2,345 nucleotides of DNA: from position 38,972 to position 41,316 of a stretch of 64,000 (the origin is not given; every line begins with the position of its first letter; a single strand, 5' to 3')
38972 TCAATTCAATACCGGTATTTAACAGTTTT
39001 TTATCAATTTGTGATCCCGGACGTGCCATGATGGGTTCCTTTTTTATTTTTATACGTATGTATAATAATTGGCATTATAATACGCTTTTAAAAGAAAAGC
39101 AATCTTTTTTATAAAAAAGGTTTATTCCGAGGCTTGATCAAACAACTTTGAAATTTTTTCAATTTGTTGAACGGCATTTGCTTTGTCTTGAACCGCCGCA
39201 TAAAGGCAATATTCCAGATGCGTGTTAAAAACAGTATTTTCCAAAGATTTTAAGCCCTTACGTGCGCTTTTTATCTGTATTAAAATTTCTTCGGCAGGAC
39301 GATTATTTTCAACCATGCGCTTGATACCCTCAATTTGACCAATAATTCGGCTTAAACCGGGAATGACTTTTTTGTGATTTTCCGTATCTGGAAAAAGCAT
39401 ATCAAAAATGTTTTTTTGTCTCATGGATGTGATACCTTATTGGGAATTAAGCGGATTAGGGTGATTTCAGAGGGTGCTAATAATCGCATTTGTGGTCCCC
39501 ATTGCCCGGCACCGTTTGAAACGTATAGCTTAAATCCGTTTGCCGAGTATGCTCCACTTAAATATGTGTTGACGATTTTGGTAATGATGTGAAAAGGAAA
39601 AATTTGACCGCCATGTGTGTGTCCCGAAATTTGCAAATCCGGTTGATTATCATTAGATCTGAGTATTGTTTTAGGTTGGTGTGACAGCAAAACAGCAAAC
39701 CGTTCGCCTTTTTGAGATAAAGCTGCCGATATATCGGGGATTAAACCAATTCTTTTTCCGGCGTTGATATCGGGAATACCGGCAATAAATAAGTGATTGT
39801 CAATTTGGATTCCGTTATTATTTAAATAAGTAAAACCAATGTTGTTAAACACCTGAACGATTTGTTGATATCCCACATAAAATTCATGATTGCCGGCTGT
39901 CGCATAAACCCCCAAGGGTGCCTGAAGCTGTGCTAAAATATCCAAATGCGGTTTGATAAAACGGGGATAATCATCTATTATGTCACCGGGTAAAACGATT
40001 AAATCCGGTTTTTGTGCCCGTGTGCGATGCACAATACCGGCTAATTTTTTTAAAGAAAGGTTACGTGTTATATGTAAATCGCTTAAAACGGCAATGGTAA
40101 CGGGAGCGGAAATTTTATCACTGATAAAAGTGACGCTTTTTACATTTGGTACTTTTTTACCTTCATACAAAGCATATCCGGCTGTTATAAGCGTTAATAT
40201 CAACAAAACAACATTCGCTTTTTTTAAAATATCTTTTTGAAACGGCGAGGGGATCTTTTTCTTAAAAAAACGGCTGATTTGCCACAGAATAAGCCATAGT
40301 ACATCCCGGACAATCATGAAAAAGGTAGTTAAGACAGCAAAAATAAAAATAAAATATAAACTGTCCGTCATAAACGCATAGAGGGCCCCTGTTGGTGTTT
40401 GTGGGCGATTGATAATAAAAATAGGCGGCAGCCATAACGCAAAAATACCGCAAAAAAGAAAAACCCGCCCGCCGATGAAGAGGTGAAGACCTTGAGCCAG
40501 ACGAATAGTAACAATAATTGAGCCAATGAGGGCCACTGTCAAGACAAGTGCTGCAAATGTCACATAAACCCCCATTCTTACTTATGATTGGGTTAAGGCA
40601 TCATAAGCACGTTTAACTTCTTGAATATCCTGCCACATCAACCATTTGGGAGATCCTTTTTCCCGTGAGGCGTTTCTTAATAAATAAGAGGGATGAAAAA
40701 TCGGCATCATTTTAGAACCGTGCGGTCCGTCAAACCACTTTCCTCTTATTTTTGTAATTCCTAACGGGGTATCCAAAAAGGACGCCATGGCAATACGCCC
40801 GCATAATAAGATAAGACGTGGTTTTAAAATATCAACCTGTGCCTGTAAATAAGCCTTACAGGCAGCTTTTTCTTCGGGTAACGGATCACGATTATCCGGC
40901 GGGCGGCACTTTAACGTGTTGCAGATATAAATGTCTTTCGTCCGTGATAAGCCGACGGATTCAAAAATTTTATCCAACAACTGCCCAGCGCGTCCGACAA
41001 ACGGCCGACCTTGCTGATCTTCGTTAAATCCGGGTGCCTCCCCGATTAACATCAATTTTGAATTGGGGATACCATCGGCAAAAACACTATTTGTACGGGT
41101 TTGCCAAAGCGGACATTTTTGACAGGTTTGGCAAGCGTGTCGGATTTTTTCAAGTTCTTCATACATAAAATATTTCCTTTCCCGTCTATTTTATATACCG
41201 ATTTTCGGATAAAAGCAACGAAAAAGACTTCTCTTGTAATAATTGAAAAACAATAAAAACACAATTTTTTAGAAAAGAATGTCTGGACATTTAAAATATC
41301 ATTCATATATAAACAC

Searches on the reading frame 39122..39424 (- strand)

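Call 3: search_protein_families(library=pfam, proteins=[window:39122-39424:-], max_evalue=0.01)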
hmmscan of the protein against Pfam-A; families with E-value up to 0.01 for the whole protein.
window:39122-39424:- (100 aa): 1 family
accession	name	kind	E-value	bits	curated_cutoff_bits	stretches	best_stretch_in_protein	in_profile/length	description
PF02583.22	Trns_repr_metal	-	1.4e-19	70.7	22.8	1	17-96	2-77/78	Metal-sensitive transcriptional repressor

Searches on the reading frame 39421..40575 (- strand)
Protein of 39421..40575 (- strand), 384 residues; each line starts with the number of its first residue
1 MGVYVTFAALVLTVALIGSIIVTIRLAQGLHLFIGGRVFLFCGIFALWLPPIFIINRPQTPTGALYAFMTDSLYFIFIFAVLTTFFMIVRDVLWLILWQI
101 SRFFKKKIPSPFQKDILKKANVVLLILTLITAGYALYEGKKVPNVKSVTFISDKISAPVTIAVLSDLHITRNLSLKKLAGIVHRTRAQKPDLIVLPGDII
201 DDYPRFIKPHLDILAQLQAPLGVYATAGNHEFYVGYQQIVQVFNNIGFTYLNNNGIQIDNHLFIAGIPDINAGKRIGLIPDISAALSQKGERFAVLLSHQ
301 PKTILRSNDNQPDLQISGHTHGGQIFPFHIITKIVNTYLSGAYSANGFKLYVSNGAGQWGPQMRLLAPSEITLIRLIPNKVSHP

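Call 3: search_protein_families(library=pfam, proteins=[window:39421-40575:-], max_evalue=0.01)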
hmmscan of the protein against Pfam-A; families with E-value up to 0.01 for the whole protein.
window:39421-40575:- (384 aa): 2 families
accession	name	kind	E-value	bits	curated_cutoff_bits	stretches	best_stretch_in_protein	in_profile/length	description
PF00149.33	Metallophos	-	1.7e-15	58.4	21.5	1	160-322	2-190/191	Calcineurin-like phosphoesterase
PF12850.12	Metallophos_2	-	7.3e-06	26.5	27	1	160-322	2-118/154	Calcineurin-like phosphoesterase superfamily domain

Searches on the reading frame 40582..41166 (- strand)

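Call 3: search_protein_families(library=pfam, proteins=[window:40582-41166:-], max_evalue=0.01)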
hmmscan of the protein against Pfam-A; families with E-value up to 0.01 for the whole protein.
window:40582-41166:- (194 aa): 1 family
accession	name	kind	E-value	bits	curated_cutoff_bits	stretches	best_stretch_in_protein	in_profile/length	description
PF03167.25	UDG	-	1.8e-36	125.8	24.3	1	32-182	4-141/141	Uracil DNA glycosylase superfamily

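Call 4: search_protein_families(library=ncbifam, proteins=[window:40582-41166:-], max_evalue=0.01)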
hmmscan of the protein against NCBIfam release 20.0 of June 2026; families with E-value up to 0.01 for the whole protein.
window:40582-41166:- (194 aa): 3 families
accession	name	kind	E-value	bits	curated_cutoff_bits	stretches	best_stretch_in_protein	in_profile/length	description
TIGR00758.1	UDG_fam4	subfamily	2.6e-57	193.3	125.3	1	15-172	1-160/173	uracil-DNA glycosylase, family 4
NF040953.1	Arch_udg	equivalog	1.9e-54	184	250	1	5-167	1-170/184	type-4 uracil-DNA glycosylase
TIGR03914.1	UDG_fam_dom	hypoth_equivalog_domain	1.7e-40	139.1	189.95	1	3-170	43-216/231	UdgX family uracil-DNA binding protein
